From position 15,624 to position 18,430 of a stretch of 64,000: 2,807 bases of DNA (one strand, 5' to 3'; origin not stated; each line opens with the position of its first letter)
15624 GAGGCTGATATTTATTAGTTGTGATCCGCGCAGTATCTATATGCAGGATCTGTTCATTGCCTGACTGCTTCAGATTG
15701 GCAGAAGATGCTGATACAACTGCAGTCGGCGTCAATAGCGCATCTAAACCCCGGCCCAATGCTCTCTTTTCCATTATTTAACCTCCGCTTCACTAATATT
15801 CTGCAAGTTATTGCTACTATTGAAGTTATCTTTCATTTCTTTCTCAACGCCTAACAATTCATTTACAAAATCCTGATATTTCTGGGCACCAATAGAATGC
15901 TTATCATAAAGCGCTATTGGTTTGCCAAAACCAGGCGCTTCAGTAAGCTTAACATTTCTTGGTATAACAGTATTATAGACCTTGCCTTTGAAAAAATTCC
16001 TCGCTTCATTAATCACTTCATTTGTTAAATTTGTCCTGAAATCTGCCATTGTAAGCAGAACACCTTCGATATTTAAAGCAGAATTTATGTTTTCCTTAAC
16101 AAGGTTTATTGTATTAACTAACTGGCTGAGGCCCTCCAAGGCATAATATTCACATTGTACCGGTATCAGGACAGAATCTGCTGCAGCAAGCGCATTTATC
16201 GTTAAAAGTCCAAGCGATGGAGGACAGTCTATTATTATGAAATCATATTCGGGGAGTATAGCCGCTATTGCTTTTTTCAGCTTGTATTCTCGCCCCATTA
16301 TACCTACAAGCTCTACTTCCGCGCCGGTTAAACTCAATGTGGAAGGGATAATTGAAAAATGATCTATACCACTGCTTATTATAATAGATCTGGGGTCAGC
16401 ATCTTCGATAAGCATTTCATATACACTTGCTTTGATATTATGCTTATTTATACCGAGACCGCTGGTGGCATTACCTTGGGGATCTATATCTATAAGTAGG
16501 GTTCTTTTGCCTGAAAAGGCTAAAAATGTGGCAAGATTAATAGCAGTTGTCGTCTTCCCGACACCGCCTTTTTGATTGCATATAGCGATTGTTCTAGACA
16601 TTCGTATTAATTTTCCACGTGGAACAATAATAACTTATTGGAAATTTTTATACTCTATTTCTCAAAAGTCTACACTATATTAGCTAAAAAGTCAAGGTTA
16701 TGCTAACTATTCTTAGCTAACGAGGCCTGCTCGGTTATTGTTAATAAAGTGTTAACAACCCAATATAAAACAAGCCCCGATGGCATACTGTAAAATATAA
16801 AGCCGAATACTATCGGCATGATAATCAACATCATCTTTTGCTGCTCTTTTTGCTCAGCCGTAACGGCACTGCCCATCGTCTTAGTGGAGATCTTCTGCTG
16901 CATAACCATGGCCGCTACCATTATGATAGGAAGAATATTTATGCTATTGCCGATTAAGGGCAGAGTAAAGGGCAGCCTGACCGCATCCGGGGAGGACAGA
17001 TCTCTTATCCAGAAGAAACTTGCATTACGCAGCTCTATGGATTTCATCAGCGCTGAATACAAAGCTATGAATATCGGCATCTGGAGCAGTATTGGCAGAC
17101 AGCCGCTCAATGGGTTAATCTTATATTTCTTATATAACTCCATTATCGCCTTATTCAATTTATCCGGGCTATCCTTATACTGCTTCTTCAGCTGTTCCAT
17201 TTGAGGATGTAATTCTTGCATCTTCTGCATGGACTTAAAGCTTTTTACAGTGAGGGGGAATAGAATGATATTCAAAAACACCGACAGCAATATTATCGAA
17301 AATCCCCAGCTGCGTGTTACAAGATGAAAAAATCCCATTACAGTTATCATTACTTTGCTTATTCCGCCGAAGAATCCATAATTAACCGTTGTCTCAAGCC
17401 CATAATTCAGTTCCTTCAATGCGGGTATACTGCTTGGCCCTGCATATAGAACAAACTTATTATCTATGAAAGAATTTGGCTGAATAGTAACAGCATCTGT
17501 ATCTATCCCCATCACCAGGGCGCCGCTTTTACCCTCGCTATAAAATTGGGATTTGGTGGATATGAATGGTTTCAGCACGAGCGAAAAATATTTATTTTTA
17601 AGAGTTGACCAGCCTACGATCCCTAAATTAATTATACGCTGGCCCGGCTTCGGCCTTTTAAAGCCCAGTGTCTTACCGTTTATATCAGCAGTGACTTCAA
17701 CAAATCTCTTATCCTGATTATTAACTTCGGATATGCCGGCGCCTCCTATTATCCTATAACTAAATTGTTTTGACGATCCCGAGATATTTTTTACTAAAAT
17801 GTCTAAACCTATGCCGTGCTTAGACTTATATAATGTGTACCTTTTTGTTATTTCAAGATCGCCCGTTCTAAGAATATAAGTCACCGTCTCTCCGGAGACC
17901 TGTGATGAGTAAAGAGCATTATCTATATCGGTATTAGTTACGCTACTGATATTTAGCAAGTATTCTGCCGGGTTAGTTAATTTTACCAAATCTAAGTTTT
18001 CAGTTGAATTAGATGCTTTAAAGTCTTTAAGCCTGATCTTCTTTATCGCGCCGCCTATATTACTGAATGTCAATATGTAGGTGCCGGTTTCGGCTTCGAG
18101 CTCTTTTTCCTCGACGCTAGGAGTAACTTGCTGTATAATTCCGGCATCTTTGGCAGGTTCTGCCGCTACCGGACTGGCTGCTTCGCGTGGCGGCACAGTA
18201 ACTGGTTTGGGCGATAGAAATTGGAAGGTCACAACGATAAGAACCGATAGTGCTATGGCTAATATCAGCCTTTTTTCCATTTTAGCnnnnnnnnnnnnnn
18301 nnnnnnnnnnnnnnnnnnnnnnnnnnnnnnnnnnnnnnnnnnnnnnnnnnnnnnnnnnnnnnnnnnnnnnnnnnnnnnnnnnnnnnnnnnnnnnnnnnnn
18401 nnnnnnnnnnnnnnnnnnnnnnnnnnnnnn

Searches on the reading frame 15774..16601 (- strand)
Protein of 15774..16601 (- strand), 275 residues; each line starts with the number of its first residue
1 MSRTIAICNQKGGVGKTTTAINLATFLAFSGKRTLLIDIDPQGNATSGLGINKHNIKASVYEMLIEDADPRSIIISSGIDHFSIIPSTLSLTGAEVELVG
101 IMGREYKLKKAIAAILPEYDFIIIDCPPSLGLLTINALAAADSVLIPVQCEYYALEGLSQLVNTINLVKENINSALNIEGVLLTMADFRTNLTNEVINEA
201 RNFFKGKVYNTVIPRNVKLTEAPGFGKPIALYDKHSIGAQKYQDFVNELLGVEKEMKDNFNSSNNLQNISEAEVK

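Call 94: search_protein_families(library=pfam, proteins=[window:15774-16601:-], max_evalue=0.0001)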
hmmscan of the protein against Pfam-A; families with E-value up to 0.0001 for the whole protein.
window:15774-16601:- (275 aa): 7 families
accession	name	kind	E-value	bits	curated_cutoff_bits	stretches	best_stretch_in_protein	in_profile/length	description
PF13614.12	AAA_31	-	1.7e-69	233.7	27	1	3-178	2-177/177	AAA domain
PF01656.29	CbiA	-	4.4e-28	98.2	25.4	1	5-229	1-125/125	CobQ/CobB/MinD/ParA nucleotide binding domain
PF09140.17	MipZ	-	2.6e-12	47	20.7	1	4-161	2-142/262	ATPase MipZ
PF10609.15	ParA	-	2.9e-11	43.7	27.1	1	3-248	4-244/246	NUBPL iron-transfer P-loop NTPase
PF00142.24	Fer4_NifH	-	1.2e-07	31.9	25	1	5-267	3-262/271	4Fe-4S iron sulfur cluster binding proteins, NifH/frxC family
PF02374.21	ArsA_ATPase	-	2.4e-07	30.7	24.3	1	9-44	7-42/305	Anion-transporting ATPase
PF06564.18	CBP_BcsQ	-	9.8e-07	29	21.3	1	6-240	5-224/234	Cellulose biosynthesis protein BcsQ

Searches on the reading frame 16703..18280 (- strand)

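Call 94: search_protein_families(library=pfam, proteins=[window:16703-18280:-], max_evalue=0.0001)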
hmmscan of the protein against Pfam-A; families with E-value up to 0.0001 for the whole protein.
window:16703-18280:- (525 aa): 2 families
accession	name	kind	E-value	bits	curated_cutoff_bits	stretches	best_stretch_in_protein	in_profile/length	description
PF02096.25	60KD_IMP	-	2.4e-60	203.7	35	1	325-520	1-160/163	60Kd inner membrane protein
PF14849.12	YidC_periplas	-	2.3e-18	67.6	24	1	63-313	4-282/283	YidC periplasmic domain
